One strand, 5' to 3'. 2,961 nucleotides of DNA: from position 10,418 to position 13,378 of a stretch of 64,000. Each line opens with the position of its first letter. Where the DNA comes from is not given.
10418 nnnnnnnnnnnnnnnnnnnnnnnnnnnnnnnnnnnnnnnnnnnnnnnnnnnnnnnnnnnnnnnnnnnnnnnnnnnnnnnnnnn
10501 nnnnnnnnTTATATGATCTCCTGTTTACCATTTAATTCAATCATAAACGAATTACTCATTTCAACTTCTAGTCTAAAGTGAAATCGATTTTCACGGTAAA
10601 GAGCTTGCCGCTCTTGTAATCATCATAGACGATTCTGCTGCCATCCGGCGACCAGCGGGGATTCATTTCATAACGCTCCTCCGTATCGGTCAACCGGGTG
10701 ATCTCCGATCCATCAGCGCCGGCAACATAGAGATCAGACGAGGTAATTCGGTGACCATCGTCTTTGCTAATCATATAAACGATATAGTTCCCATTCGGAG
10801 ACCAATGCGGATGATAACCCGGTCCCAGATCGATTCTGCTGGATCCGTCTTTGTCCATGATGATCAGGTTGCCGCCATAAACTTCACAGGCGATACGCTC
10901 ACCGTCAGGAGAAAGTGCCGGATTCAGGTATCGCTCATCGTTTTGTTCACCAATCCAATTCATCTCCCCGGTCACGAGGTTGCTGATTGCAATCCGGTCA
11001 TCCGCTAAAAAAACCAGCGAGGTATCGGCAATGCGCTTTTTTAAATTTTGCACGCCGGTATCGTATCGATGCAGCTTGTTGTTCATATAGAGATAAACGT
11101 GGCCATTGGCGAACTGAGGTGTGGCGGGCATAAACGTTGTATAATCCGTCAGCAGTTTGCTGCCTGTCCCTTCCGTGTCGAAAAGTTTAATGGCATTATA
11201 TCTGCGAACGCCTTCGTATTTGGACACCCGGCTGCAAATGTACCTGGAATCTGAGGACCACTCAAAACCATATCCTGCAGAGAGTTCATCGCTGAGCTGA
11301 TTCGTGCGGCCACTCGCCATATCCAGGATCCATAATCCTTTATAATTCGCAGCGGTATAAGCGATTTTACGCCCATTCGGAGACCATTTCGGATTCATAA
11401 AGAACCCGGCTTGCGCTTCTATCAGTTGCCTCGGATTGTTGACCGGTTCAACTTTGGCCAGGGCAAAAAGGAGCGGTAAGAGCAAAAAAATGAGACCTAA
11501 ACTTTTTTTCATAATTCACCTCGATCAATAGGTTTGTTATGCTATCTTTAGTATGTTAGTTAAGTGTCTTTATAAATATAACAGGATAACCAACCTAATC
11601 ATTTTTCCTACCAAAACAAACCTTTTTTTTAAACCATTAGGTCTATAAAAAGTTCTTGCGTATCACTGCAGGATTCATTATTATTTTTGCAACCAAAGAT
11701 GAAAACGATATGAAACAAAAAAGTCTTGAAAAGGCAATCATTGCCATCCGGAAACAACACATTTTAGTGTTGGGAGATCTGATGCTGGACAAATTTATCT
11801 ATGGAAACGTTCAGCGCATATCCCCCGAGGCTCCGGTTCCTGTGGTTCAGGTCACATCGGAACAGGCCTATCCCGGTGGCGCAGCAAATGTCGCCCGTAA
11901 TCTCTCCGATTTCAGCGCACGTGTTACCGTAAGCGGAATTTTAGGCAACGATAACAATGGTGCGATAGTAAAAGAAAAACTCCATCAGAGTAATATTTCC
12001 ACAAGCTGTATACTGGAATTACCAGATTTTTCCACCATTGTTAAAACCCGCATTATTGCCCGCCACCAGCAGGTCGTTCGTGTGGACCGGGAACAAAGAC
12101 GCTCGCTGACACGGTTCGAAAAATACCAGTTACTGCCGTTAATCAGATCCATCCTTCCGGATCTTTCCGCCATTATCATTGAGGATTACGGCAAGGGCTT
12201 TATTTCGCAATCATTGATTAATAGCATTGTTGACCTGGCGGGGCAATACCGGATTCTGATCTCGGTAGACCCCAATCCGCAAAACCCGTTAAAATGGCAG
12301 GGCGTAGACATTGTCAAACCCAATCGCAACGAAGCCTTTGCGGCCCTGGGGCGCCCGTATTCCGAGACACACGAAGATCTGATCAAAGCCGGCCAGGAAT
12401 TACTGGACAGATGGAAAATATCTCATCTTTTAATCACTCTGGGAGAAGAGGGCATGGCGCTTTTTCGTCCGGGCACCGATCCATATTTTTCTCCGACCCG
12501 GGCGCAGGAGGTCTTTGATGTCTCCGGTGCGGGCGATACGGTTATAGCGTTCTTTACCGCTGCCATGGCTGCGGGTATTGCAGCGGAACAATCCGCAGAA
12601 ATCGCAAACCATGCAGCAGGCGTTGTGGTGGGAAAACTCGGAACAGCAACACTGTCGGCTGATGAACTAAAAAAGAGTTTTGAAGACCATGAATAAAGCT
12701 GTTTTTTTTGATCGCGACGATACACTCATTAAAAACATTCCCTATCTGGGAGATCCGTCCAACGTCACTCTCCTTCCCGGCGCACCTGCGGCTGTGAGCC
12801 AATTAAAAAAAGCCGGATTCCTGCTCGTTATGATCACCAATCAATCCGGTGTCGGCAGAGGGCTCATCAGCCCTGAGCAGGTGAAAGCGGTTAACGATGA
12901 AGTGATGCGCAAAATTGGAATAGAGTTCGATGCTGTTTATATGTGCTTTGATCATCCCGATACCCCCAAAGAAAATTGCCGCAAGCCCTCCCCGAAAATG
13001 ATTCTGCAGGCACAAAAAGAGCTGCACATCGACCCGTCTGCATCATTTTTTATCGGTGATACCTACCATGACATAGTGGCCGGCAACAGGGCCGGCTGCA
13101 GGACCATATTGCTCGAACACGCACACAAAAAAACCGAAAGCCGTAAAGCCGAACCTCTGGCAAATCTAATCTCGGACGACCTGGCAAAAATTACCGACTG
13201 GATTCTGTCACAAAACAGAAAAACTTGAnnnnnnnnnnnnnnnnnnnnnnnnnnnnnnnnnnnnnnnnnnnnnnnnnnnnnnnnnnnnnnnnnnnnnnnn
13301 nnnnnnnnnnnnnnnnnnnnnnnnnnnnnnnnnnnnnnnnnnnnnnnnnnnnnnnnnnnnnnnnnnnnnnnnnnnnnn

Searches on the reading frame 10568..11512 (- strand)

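Call 85: search_protein_families(library=pfam, proteins=[window:10568-11512:-], max_evalue=0.00001)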
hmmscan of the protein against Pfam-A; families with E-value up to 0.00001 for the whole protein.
window:10568-11512:- (314 aa): 2 families
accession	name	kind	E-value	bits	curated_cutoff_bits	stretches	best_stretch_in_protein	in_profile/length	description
PF07676.18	PD40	-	8.3e-19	67.5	20.9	1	272-296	2-25/38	WD40-like Beta Propeller Repeat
PF00930.27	DPPIV_N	-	3.3e-08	33.1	22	0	27-76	41-81/354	Dipeptidyl peptidase IV (DPP IV) N-terminal region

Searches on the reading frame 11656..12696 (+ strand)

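Call 85: search_protein_families(library=pfam, proteins=[window:11656-12696:+], max_evalue=0.00001)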
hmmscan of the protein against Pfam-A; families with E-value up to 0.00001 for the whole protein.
window:11656-12696:+ (346 aa): 1 family
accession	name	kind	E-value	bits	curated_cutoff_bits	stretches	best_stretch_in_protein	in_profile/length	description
PF00294.29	PfkB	-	8.8e-41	140.6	25.8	1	34-332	2-297/302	pfkB family carbohydrate kinase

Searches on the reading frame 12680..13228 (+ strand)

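Call 85: search_protein_families(library=pfam, proteins=[window:12680-13228:+], max_evalue=0.00001)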
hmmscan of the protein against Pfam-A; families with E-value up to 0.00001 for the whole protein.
window:12680-13228:+ (182 aa): 4 families
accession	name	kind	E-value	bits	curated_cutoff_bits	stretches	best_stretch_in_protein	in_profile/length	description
PF13242.12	Hydrolase_like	-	2.6e-15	56.5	22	1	100-170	2-74/75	HAD-hyrolase-like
PF00702.32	Hydrolase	-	8.9e-15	56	26.4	1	28-139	96-191/191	haloacid dehalogenase-like hydrolase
PF13419.12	HAD_2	-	1.7e-11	45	23.8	1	29-144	78-177/178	Haloacid dehalogenase-like hydrolase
PF08645.17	PNK3P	-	1.1e-10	41.9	22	1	7-129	2-127/161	Polynucleotide kinase 3 phosphatase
